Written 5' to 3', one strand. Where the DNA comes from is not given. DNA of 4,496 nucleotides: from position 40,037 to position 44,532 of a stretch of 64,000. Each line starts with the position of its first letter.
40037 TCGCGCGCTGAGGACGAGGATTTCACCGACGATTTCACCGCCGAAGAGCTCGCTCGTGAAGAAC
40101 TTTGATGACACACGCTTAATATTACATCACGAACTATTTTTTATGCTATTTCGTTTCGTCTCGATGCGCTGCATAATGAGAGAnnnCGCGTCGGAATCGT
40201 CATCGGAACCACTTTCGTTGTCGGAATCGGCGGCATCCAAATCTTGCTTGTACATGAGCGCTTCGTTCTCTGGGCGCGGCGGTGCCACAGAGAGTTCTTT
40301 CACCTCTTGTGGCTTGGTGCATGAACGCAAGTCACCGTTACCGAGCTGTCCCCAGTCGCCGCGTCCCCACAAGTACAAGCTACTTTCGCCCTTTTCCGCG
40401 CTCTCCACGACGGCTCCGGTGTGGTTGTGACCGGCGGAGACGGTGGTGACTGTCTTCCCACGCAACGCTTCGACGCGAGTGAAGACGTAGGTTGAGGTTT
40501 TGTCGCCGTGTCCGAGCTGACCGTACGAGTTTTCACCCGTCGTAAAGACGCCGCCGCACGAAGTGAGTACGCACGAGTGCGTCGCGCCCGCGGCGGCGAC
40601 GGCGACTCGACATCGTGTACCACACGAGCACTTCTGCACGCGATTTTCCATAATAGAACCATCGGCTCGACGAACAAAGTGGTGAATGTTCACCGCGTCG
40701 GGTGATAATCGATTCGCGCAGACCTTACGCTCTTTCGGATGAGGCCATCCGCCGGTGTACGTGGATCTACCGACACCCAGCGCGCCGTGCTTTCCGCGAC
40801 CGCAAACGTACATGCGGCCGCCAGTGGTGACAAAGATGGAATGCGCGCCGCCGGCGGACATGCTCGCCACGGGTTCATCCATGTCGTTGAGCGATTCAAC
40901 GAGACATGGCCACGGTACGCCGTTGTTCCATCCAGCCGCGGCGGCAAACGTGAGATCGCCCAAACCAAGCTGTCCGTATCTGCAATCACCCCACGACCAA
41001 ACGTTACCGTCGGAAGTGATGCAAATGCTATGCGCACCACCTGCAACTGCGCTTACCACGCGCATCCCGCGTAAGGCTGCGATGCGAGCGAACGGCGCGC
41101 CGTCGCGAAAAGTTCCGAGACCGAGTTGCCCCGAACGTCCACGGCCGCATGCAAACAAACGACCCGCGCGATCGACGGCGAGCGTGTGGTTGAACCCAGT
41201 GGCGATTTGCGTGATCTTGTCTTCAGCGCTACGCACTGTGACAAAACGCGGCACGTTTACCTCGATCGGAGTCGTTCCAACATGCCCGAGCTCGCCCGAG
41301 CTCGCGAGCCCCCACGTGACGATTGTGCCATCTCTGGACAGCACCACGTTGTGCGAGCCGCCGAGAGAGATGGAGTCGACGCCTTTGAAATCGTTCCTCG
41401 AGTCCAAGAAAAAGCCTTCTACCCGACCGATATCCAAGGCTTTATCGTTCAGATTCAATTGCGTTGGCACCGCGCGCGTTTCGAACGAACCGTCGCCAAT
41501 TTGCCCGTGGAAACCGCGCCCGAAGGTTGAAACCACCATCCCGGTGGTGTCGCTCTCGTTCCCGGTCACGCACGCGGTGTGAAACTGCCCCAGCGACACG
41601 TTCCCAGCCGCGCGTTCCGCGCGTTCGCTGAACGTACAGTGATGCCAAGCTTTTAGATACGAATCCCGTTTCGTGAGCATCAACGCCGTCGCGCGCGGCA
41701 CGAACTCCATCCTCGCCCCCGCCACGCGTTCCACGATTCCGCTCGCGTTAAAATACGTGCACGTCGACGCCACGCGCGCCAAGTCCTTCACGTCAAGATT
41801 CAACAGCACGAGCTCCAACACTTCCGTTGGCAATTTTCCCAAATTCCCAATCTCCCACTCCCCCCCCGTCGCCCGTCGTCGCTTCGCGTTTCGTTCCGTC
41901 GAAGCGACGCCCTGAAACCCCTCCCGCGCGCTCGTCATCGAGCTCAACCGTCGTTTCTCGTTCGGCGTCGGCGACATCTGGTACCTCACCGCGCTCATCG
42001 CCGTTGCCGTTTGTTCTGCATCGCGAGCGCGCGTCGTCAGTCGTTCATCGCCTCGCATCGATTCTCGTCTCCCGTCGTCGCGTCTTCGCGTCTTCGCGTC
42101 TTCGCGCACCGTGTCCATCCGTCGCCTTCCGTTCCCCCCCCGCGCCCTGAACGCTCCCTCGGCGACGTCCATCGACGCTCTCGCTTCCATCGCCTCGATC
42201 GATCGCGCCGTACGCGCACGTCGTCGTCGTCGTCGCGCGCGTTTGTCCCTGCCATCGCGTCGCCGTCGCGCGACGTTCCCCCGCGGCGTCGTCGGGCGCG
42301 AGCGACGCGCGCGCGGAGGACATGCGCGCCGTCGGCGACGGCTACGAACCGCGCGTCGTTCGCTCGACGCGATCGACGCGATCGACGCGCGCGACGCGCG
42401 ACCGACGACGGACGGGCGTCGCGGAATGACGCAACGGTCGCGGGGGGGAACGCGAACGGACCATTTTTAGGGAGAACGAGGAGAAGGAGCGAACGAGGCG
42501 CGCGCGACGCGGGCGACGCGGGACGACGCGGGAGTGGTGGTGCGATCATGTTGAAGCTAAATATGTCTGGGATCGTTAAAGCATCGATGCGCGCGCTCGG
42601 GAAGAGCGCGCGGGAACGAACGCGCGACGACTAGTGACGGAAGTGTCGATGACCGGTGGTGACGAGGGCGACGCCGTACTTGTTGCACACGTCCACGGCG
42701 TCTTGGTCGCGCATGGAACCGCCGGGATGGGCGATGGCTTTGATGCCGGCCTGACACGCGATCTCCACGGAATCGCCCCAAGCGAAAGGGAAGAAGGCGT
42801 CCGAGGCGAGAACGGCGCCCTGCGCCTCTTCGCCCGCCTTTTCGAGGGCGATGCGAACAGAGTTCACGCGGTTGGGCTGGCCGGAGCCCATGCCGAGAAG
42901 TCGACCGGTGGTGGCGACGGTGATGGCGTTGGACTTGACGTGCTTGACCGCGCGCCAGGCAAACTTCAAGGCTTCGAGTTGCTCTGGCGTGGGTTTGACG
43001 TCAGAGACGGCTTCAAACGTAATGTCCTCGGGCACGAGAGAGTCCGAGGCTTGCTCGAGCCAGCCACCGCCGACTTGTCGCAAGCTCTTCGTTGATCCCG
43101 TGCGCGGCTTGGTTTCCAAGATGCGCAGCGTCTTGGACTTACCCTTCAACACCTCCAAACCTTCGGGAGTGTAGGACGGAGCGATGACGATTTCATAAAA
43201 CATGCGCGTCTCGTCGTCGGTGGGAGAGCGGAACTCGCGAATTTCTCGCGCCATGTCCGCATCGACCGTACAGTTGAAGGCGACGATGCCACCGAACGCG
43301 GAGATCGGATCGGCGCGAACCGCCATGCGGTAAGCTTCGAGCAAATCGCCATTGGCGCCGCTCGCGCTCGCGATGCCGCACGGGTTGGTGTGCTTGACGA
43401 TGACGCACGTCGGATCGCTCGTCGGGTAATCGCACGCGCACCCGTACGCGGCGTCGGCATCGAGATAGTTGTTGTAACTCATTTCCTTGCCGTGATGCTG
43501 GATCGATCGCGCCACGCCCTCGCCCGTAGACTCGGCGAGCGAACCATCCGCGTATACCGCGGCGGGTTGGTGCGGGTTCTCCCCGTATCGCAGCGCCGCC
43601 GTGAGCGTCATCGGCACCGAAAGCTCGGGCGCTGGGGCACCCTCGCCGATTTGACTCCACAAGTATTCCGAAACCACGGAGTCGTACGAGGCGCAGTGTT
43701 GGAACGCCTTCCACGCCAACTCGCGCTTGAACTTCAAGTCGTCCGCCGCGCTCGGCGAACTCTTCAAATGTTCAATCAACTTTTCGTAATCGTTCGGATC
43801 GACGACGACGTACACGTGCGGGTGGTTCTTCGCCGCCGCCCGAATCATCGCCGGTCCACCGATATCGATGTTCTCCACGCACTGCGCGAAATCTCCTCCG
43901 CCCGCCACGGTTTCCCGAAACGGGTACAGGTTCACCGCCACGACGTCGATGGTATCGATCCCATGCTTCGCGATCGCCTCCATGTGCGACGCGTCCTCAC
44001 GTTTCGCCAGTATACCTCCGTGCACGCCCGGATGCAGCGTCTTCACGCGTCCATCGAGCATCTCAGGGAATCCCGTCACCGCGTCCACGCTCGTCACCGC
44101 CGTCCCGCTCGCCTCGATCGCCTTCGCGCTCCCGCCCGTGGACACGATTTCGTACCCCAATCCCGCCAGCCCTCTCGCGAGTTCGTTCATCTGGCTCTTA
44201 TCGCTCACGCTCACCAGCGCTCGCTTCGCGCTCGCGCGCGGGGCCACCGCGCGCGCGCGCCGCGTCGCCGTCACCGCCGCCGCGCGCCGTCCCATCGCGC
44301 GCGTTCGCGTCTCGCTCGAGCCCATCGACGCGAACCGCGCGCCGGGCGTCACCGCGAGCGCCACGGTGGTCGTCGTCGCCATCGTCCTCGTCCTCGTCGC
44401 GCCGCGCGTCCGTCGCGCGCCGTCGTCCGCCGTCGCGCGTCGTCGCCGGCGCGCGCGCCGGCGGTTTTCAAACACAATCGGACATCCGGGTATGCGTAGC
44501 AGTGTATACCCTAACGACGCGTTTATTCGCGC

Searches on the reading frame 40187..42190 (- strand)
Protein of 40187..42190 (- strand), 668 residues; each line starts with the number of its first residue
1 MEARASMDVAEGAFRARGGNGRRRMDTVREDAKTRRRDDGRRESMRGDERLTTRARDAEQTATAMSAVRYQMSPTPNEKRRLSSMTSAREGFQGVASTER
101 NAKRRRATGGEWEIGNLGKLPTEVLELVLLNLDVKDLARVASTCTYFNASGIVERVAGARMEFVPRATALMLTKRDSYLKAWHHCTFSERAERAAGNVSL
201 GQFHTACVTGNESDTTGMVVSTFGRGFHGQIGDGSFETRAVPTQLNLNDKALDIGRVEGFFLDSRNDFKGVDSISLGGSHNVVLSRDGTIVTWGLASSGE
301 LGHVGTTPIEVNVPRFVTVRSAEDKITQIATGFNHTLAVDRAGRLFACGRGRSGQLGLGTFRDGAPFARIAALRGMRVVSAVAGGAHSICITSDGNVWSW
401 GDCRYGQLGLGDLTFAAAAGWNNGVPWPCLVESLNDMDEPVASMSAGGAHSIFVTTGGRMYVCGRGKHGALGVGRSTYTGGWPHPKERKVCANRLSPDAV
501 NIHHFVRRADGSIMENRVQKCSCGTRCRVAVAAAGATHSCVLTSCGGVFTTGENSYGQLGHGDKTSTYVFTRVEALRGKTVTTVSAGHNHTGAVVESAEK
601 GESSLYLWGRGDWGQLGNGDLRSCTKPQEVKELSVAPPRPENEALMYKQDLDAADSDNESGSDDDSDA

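Call 57: search_protein_families(library=pfam, proteins=[window:40187-42190:-], max_evalue=0.001)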
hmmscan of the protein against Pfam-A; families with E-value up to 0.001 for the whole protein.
window:40187-42190:- (668 aa): 6 families
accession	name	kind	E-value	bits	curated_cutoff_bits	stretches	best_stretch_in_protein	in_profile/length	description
PF25390.1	WD40_RLD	-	6.8e-70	236.6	150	1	270-633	32-347/363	RCC1-like domain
PF00415.24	RCC1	-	1.7e-56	189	21.7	5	546-594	2-50/50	Regulator of chromosome condensation (RCC1) repeat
PF13540.12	RCC1_2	-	1.4e-34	117.5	22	5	326-355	1-30/30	Regulator of chromosome condensation (RCC1) repeat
PF25384.1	Alsin_RLD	-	1.2e-12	48.3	100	0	344-409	243-308/405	Alsin RCC1-like domain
PF12937.12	F-box-like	-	2.2e-06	27.8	24.3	1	118-149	2-33/47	F-box-like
PF00646.38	F-box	-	0.00011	22.4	20.5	1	119-148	3-32/43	F-box domain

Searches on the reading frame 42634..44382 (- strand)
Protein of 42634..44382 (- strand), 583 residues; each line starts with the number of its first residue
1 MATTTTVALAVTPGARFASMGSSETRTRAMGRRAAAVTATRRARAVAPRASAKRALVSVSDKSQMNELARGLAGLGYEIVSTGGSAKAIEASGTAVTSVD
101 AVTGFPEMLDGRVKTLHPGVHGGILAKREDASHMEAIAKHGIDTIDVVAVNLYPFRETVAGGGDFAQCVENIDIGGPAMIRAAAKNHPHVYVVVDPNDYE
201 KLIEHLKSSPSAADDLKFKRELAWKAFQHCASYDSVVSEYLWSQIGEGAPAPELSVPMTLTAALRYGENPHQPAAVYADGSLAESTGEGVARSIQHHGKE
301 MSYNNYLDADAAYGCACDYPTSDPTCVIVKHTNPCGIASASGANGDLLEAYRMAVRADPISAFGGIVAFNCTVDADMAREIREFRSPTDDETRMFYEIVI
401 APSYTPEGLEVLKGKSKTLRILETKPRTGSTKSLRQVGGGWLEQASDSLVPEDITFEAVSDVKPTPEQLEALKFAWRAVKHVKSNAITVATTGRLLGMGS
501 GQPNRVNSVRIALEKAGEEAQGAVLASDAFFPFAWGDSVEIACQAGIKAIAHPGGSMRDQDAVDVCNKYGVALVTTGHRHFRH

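Call 12: find_encoding_contigs(protein=window:42634-44382:-, flank=3000, max_places=4)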
Protein window:42634-44382:- (583 aa): 16 contigs read that carry it; 4 places shown.
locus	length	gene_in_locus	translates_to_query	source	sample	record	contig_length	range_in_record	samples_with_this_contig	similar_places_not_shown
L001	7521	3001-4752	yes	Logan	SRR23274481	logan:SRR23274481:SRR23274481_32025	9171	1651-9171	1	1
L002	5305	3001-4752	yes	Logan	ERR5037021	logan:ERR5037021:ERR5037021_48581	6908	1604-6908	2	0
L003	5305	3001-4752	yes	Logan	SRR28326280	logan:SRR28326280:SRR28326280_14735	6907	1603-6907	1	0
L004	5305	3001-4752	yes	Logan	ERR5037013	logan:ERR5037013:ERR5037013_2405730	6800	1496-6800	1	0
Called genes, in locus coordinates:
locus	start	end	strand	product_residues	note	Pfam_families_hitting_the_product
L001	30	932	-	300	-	PF20417:Gemin6_C (weak)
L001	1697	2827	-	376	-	-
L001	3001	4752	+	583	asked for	PF02142:MGS, PF01808:AICARFT_IMPCHas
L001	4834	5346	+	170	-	-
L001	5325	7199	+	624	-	PF12937:F-box-like (weak), PF25384:Alsin_RLD (faint), PF25390:WD40_RLD, PF00415:RCC1 (weak), PF13540:RCC1_2, PF00415:RCC1, PF13540:RCC1_2 (weak), PF00415:RCC1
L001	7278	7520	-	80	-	?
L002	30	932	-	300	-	PF20417:Gemin6_C (weak)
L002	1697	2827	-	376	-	-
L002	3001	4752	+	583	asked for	PF02142:MGS, PF01808:AICARFT_IMPCHas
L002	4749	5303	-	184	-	?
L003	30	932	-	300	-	PF20417:Gemin6_C (weak)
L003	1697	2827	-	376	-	-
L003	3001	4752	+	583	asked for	PF02142:MGS, PF01808:AICARFT_IMPCHas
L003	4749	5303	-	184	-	?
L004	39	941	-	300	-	PF20417:Gemin6_C (weak)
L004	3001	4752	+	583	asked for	PF02142:MGS, PF01808:AICARFT_IMPCHas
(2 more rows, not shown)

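Call 48: find_homologous_proteins(query=window:42634-44382:-, max_evalue=1e-50)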
Query window:42634-44382:- (583 aa): 8000 proteins with E <= 1e-50 among 8000 candidates; the best 120 are listed.
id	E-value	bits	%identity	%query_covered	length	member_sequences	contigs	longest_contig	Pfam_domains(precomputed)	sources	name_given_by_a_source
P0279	0.0e+0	1309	100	100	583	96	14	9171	PF02142.28,PF01808.25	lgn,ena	-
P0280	0.0e+0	1301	99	100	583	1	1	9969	PF02142.28,PF01808.25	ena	-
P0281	0.0e+0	1300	99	100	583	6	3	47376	PF02142.28,PF01808.25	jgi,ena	-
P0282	0.0e+0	1298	99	100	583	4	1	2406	PF02142.28,PF01808.25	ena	-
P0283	0.0e+0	1226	93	98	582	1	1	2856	PF02142.28,PF01808.25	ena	-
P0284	0.0e+0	1167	93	95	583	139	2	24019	PF02142.28,PF01808.25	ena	-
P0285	0.0e+0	1142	94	91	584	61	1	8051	PF02142.28,PF01808.25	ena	-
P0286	0.0e+0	1122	92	93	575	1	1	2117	PF02142.28,PF01808.25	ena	-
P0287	0.0e+0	1045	87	91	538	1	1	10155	PF02142.28,PF01808.25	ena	-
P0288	2.9e-292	988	78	95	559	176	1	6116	PF02142.28,PF01808.25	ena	-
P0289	6.3e-291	984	77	96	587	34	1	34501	PF02142.28,PF01808.25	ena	-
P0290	3.1e-289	978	77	97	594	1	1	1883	PF02142.28,PF01808.25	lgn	-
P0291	7.0e-286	967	77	94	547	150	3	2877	PF02142.28,PF01808.25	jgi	jgi:phosphoribosylaminoimidazolecarboxamide formyltransferase/IMP cyclohydrolase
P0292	4.4e-281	952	79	91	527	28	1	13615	PF02142.28,PF01808.25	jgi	jgi:phosphoribosylaminoimidazolecarboxamide formyltransferase/IMP cyclohydrolase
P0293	8.8e-281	951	80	89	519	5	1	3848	PF02142.28,PF01808.25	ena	-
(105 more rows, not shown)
